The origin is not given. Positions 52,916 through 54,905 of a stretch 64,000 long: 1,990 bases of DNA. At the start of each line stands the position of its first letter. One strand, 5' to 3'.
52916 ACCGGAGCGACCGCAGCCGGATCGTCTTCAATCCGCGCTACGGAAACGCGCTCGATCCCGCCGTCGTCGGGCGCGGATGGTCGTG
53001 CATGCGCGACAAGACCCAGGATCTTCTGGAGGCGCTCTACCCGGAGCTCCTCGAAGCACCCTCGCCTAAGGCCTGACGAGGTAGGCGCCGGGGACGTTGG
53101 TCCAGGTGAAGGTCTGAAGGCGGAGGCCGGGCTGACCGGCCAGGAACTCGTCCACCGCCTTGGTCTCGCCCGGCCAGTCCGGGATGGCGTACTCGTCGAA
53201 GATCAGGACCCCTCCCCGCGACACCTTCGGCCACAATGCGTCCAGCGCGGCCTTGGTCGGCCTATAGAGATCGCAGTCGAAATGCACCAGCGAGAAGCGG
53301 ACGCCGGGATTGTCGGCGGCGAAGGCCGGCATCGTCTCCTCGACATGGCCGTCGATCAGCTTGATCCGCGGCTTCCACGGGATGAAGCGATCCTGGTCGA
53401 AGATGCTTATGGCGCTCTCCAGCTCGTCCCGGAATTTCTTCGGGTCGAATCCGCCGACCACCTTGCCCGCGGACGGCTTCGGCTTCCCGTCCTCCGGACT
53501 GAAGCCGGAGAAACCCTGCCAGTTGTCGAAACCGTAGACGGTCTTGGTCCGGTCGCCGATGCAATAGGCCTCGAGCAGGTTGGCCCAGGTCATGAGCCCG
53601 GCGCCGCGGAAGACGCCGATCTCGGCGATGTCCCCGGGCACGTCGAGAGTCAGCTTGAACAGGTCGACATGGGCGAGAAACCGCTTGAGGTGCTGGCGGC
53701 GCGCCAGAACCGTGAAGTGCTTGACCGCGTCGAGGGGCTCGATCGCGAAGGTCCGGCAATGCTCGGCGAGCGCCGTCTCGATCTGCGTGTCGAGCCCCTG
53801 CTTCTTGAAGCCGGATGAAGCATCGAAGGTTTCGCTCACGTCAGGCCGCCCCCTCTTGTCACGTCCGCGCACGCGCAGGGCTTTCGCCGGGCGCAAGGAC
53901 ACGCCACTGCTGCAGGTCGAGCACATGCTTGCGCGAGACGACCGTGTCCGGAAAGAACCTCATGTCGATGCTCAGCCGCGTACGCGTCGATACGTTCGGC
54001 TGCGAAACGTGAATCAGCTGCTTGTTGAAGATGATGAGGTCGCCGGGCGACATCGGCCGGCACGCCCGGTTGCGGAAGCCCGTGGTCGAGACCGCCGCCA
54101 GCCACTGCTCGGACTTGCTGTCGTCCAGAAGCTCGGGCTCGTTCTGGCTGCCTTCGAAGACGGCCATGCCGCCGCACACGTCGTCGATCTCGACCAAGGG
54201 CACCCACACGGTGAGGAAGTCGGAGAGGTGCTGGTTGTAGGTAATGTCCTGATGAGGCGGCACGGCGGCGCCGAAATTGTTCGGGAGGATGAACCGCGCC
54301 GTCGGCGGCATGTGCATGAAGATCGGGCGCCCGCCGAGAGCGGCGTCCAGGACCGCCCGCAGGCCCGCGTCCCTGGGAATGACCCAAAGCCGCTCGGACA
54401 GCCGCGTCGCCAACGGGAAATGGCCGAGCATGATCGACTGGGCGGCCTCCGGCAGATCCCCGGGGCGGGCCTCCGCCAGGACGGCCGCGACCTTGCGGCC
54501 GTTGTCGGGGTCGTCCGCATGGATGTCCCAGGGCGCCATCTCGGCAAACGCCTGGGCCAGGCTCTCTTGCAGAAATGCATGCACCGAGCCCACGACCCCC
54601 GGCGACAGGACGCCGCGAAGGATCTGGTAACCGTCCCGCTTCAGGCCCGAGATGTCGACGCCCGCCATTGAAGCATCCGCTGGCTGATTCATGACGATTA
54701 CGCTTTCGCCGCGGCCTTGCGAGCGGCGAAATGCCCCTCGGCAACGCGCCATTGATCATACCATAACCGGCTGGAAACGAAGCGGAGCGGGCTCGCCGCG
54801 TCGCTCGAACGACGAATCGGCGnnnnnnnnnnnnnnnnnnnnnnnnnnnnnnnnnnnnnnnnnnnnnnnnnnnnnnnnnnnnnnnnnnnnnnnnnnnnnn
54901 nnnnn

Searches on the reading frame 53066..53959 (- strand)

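Call 22: search_protein_families(library=pfam, proteins=[window:53066-53959:-], max_evalue=0.001)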
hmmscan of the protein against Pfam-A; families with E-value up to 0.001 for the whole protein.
window:53066-53959:- (297 aa): 2 families
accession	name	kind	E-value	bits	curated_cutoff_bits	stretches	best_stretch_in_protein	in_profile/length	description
PF05711.17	TylF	-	1e-17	64.7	23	1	87-272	75-242/264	Macrocin-O-methyltransferase (TylF)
PF13578.12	Methyltransf_24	-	2.6e-11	44.8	26.3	1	113-257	2-105/105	Methyltransferase domain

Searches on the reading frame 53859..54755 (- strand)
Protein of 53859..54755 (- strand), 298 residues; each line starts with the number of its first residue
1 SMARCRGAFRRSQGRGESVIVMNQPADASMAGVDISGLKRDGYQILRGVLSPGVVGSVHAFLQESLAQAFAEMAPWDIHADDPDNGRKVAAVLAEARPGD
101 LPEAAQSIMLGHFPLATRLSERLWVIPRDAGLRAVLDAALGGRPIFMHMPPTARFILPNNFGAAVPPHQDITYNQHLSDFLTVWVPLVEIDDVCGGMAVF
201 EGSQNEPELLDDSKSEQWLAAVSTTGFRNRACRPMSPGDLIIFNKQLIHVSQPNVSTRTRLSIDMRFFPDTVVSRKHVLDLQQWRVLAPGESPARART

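Call 22: search_protein_families(library=pfam, proteins=[window:53859-54755:-], max_evalue=0.001)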
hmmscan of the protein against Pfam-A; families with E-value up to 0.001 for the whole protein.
window:53859-54755:- (298 aa): 1 family
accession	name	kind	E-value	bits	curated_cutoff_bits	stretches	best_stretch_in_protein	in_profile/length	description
PF05721.19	PhyH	-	2.7e-16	61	22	1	39-260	2-211/213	Phytanoyl-CoA dioxygenase (PhyH)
